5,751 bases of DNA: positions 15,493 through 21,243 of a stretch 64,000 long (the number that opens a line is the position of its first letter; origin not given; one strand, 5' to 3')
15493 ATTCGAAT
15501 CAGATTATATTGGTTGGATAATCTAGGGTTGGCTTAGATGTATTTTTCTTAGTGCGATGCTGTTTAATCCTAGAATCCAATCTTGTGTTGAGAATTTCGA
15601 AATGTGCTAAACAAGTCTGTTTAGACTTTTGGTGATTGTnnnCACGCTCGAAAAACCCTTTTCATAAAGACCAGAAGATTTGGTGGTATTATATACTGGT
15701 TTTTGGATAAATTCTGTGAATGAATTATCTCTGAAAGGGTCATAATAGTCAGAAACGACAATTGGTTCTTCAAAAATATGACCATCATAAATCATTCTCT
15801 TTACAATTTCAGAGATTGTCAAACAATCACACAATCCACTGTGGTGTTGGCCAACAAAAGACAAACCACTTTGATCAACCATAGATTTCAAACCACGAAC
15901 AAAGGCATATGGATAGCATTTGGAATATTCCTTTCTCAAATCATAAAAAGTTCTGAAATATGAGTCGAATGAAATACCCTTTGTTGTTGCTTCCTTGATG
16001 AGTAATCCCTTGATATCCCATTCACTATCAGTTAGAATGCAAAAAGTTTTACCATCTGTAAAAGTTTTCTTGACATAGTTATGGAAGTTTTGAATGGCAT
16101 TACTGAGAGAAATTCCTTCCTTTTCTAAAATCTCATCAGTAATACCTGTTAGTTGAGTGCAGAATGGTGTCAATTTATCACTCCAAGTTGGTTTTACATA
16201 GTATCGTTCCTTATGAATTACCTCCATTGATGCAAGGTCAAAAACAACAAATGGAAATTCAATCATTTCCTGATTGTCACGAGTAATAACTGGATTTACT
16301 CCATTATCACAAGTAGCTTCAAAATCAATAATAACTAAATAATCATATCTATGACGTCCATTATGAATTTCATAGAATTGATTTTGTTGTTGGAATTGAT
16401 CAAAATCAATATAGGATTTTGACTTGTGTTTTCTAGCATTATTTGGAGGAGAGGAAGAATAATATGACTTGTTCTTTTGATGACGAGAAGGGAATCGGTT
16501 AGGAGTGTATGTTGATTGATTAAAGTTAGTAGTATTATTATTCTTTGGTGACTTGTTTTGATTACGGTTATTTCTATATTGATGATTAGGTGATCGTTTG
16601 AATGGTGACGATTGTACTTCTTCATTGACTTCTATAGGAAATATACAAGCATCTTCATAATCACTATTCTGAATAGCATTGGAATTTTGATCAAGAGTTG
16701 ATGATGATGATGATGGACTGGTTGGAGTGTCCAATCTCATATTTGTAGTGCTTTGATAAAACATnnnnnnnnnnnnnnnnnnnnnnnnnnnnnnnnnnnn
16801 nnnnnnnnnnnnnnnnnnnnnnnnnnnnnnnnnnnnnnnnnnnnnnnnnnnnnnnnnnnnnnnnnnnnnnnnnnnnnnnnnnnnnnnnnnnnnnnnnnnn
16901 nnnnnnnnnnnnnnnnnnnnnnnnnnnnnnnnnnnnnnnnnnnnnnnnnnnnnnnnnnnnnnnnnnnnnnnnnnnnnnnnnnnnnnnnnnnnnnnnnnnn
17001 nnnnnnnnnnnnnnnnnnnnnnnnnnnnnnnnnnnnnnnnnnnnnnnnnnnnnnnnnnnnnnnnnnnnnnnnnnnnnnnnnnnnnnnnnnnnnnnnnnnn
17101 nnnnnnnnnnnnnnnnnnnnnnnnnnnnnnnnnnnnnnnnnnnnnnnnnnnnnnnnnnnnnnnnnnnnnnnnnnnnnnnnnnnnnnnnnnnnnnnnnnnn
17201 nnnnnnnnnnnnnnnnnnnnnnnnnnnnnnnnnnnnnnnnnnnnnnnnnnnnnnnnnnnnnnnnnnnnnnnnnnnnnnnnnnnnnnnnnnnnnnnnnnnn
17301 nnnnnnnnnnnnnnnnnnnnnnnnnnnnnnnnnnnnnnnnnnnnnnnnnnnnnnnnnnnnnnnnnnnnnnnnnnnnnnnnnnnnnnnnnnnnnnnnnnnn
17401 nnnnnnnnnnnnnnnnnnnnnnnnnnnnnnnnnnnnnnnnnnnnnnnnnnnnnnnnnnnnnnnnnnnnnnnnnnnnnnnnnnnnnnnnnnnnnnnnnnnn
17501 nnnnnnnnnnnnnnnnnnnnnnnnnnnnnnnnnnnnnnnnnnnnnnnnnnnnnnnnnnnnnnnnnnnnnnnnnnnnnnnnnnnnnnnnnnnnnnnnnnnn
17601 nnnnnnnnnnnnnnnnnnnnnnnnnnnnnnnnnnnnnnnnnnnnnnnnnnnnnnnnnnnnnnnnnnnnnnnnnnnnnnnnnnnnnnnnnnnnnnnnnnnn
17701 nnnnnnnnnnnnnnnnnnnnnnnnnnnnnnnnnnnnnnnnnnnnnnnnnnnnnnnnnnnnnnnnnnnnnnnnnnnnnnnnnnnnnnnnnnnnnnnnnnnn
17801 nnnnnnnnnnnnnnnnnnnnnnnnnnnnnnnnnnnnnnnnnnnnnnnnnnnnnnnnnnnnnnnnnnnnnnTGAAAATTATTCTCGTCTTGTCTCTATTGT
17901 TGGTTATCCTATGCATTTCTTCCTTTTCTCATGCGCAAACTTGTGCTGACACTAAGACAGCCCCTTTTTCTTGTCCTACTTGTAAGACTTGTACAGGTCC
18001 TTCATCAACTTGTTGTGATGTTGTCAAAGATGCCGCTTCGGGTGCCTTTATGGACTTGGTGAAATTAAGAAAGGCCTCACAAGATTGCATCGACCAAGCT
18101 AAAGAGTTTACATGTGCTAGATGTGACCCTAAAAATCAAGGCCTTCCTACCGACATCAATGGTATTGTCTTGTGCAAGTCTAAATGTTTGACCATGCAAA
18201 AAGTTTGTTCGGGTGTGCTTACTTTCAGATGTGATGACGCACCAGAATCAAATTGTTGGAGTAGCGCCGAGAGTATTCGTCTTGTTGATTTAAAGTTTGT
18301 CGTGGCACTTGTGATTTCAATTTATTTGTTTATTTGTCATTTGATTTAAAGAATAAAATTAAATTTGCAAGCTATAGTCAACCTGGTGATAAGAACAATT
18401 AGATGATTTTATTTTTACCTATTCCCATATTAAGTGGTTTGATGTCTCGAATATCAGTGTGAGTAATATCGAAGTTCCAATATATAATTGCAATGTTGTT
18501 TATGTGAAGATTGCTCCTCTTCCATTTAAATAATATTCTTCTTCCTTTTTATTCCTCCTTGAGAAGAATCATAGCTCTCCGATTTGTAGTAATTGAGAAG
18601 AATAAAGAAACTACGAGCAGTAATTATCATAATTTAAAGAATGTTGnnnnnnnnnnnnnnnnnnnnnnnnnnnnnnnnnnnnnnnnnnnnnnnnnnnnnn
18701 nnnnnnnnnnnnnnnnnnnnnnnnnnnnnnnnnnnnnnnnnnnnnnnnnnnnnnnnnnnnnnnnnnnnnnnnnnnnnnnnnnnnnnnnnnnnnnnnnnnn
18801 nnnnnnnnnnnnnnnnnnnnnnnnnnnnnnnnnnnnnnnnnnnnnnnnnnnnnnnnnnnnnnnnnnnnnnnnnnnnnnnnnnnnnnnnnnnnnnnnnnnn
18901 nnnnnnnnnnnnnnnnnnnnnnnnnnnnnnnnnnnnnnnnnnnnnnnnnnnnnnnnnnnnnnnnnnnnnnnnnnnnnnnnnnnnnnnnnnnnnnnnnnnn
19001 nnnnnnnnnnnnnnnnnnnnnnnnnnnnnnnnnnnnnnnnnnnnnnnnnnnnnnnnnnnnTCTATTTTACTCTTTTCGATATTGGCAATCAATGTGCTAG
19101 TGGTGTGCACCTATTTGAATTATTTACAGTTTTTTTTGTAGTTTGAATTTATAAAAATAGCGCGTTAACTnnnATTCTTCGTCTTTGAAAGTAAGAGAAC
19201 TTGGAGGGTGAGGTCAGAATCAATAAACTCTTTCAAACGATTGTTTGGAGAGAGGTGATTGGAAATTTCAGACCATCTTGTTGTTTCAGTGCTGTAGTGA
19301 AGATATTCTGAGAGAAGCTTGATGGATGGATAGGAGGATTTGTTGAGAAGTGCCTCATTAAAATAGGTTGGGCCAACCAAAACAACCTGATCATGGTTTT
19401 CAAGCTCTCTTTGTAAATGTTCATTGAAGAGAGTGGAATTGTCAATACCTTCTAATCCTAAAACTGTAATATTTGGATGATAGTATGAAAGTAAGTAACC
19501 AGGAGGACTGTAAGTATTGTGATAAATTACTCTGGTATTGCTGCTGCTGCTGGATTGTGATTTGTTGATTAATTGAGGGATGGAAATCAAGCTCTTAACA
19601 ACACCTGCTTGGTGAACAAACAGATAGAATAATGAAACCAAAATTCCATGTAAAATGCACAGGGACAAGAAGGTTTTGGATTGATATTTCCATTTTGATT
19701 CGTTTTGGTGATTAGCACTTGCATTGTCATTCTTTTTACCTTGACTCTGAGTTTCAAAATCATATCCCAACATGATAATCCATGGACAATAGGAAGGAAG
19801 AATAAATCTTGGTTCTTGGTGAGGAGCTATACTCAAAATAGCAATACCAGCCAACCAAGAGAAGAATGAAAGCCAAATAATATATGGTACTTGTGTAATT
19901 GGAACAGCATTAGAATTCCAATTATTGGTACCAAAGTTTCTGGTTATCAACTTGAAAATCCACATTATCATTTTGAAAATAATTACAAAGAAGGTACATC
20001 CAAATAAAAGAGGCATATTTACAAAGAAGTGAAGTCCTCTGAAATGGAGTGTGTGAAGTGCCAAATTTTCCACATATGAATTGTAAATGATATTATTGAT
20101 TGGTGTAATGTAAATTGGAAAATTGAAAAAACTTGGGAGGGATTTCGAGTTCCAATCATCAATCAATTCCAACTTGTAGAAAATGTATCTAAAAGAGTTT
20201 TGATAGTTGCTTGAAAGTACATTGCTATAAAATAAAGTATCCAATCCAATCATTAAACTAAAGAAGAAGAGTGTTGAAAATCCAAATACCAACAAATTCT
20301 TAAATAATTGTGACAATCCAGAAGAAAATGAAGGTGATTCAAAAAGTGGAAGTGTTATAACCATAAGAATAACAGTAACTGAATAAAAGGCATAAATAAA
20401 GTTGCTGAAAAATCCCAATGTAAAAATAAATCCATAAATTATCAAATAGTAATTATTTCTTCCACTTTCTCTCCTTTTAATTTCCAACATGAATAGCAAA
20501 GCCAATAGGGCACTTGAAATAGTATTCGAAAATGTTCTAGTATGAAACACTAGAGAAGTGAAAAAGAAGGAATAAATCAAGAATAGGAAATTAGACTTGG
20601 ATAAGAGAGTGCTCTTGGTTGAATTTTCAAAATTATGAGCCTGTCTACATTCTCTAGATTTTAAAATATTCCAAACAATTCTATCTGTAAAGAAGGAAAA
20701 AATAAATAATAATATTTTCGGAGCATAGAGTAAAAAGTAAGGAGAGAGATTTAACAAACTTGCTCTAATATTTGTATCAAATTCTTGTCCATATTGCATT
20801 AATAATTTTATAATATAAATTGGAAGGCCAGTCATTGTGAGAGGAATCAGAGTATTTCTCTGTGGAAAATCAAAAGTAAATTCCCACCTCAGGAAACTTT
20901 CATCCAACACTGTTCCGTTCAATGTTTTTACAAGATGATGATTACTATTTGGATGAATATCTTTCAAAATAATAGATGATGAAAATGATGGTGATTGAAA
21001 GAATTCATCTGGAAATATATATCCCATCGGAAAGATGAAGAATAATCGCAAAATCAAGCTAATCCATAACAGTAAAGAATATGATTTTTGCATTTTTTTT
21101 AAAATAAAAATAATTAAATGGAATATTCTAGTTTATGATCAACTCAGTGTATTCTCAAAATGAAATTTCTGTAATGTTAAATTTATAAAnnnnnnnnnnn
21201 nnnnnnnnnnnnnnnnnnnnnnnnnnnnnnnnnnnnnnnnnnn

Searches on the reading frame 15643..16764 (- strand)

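Call 25: search_protein_families(library=pfam, proteins=[window:15643-16764:-], max_evalue=0.0001)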
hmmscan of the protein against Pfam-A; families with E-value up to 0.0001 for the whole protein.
window:15643-16764:- (374 aa): 1 family
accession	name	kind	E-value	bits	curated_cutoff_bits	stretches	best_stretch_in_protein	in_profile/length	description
PF00929.31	RNase_T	-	2.2e-18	67.8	24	1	144-320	1-163/164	Exonuclease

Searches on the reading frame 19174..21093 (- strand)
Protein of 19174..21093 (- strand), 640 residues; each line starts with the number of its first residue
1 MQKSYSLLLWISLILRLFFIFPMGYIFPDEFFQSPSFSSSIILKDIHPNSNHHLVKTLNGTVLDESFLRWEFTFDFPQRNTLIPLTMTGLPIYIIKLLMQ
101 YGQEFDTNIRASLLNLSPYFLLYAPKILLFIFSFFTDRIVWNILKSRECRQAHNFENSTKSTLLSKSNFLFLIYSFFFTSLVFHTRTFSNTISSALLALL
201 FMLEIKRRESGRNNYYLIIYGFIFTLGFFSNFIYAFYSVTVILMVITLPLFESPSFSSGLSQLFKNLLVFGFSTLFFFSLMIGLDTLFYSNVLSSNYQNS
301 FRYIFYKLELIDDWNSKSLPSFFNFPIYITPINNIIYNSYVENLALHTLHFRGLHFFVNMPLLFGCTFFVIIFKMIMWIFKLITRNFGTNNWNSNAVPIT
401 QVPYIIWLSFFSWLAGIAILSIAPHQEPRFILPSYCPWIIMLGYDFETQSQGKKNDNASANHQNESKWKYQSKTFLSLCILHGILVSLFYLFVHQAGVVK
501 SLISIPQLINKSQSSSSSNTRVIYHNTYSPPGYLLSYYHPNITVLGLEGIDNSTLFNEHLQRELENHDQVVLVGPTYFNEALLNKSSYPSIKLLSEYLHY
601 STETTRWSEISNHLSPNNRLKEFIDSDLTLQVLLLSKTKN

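Call 25: search_protein_families(library=pfam, proteins=[window:19174-21093:-], max_evalue=0.0001)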
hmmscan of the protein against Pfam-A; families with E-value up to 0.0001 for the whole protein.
window:19174-21093:- (640 aa): 1 family
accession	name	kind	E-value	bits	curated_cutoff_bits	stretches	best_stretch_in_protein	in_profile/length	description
PF03901.23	Glyco_transf_22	-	3.3e-25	89.6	23.8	1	54-534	28-411/414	Alg9-like mannosyltransferase family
